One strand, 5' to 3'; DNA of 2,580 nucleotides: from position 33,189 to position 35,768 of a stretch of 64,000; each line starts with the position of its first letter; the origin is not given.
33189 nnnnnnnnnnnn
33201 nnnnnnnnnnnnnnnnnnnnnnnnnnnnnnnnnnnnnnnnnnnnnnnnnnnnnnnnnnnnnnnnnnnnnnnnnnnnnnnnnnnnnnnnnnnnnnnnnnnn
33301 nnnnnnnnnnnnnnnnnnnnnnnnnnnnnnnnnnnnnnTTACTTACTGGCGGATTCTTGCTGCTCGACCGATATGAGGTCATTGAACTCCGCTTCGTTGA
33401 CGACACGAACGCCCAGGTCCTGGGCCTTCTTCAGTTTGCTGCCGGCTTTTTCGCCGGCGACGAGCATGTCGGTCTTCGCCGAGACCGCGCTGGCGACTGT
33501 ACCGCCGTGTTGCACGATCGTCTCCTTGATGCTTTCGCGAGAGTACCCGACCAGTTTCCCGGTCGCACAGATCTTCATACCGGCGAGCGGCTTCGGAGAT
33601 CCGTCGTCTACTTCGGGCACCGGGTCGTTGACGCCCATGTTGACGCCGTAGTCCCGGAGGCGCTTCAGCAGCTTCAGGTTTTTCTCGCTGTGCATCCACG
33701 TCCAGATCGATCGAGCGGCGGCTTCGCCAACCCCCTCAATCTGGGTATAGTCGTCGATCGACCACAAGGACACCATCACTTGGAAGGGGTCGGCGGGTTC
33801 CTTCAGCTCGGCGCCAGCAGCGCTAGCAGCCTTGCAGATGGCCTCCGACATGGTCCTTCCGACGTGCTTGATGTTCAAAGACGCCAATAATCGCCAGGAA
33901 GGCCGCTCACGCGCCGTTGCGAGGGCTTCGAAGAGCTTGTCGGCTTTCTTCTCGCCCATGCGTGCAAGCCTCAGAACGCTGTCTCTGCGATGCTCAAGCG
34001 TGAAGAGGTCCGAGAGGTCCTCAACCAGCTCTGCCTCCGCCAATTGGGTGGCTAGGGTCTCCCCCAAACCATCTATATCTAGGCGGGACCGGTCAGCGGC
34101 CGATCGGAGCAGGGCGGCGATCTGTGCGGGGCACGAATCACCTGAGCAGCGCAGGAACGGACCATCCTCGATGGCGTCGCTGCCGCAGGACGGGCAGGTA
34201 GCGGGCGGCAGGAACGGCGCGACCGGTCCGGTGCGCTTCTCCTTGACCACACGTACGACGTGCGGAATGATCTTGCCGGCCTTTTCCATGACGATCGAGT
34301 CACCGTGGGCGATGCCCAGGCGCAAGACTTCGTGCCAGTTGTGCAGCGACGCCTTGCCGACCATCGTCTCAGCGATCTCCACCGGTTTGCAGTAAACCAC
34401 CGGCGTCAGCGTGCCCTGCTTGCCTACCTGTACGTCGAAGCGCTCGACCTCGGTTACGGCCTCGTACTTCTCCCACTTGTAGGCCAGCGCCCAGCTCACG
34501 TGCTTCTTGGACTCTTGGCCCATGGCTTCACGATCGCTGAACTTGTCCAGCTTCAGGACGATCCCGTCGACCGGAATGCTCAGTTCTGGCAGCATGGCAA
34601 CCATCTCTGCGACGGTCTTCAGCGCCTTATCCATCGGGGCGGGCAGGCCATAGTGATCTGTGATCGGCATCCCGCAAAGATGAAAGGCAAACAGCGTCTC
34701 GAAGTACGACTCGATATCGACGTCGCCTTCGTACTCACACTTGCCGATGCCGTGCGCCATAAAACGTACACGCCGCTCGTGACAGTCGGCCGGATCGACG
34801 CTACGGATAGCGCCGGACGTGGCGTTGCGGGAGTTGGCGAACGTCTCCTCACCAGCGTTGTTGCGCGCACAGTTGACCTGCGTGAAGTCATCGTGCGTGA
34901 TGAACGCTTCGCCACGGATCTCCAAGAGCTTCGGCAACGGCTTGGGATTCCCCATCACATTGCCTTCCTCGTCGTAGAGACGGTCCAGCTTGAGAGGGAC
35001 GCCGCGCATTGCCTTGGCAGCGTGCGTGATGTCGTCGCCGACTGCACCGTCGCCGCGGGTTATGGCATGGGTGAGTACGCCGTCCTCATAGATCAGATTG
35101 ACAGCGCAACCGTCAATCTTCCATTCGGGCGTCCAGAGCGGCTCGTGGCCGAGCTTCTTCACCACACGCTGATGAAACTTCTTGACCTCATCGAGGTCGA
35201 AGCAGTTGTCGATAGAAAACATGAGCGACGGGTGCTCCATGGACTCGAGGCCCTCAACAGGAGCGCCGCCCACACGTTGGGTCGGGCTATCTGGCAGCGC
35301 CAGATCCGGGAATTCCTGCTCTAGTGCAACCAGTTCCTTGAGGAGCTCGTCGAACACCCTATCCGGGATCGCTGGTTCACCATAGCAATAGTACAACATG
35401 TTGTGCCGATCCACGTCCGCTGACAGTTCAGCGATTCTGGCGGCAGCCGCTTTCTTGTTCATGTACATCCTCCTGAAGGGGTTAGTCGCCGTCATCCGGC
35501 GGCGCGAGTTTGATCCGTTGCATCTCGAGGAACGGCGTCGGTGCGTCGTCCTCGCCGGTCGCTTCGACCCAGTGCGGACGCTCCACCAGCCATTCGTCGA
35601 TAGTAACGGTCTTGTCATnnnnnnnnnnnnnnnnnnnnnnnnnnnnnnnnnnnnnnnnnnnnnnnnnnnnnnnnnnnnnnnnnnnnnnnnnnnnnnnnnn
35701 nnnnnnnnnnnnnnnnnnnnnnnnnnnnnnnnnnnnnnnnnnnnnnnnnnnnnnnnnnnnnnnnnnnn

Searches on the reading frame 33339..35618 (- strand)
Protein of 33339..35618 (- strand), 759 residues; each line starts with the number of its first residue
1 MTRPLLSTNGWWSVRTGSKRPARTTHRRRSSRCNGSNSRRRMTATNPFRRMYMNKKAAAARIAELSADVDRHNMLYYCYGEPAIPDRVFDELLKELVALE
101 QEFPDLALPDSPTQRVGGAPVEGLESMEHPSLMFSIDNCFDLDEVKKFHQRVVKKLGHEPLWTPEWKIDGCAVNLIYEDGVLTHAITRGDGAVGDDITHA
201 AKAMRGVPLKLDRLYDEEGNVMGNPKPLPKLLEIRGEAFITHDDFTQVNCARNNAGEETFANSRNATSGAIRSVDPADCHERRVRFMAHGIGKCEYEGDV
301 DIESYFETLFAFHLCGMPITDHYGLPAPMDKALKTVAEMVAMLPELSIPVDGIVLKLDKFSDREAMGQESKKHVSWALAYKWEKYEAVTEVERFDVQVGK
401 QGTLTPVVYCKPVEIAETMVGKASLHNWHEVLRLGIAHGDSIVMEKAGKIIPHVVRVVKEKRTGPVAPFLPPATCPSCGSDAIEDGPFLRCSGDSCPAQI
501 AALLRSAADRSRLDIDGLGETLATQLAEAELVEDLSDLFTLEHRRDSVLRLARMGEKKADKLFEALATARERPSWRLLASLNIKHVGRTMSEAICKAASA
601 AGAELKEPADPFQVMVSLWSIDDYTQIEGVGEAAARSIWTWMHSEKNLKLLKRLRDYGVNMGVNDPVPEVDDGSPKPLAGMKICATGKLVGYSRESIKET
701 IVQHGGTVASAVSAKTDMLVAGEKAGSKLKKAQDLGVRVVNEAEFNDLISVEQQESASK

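Call 9: search_protein_families(library=phrogs, proteins=[window:33339-35618:-], max_evalue=0.001)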
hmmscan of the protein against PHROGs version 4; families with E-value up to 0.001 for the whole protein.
window:33339-35618:- (759 aa): 6 families
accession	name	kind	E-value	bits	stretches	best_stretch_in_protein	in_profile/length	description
phrog_3869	-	DNA, RNA and nucleotide metabolism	5.5e-162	541.6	1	55-746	2-650/656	NAD-dependent DNA ligase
phrog_3359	-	DNA, RNA and nucleotide metabolism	1.5e-35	124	2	259-459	140-324/325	NAD-dependent DNA ligase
phrog_3498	-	DNA, RNA and nucleotide metabolism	3.4e-32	113.2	1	471-747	5-251/256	NAD-dependent DNA ligase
phrog_2561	-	DNA, RNA and nucleotide metabolism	1.7e-13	52.2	1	674-750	85-161/167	DNA ligase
phrog_3989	-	unknown function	2.7e-07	31.1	1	671-725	200-254/296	-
phrog_6466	-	DNA, RNA and nucleotide metabolism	0.00012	23.4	1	71-106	22-57/104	DNA ligase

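Call 40: find_homologous_proteins(query=window:33339-35618:-, max_evalue=1e-30)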
Query window:33339-35618:- (759 aa): 5229 proteins with E <= 1e-30 among 8000 candidates; the best 120 are listed.
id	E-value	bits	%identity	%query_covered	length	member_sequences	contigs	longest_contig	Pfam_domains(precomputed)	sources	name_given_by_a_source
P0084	0.0e+0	1610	100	93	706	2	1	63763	PF03120.23,PF14520.13,PF01653.24,PF00533.34,PF22745.3,PF12738.14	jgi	-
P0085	4.1e-212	725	51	91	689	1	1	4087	PF12826.14,PF03120.23,PF01653.24,PF00533.34,PF22745.3,PF12738.14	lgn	-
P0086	5.5e-211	721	50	91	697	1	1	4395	PF03120.23,PF01653.24,PF00533.34,PF22745.3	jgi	jgi:DNA ligase (NAD+)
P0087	1.4e-210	720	50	91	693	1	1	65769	PF12826.14,PF03120.23,PF01653.24,PF00533.34,PF22745.3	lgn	-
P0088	2.0e-206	706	48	91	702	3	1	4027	PF03120.23,PF01653.24,PF00533.34,PF22745.3,PF12738.14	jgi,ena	-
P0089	1.4e-204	700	50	93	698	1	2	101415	PF03120.23,PF14520.13,PF01653.24,PF00533.34,PF22745.3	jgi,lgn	-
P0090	1.4e-203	696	49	91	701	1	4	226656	PF03120.23,PF01653.24,PF00533.34,PF22745.3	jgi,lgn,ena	-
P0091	5.0e-203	695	49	91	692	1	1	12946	PF03120.23,PF01653.24,PF00533.34,PF22745.3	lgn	-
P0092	5.0e-201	688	49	91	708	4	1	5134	PF03120.23,PF01653.24,PF00533.34,PF22745.3,PF12738.14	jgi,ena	-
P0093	1.7e-199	683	47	91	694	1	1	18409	PF12826.14,PF03120.23,PF01653.24,PF00533.34,PF22745.3,PF12738.14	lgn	-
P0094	5.0e-197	675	48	91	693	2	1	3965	PF12826.14,PF03120.23,PF01653.24,PF00533.34,PF22745.3,PF12738.14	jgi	-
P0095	3.1e-196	672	47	91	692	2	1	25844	PF12826.14,PF03120.23,PF01653.24,PF00533.34,PF22745.3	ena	-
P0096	1.2e-194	667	48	91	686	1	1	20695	PF12826.14,PF03120.23,PF14520.13,PF01653.24,PF00533.34,PF22745.3,PF12738.14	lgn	-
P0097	1.4e-192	660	47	91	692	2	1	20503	PF03120.23,PF01653.24,PF00533.34,PF22745.3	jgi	-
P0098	7.6e-176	605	44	91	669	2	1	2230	PF12826.14,PF03120.23,PF14520.13,PF01653.24,PF00533.34,PF03119.22,PF22745.3,PF12738.14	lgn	-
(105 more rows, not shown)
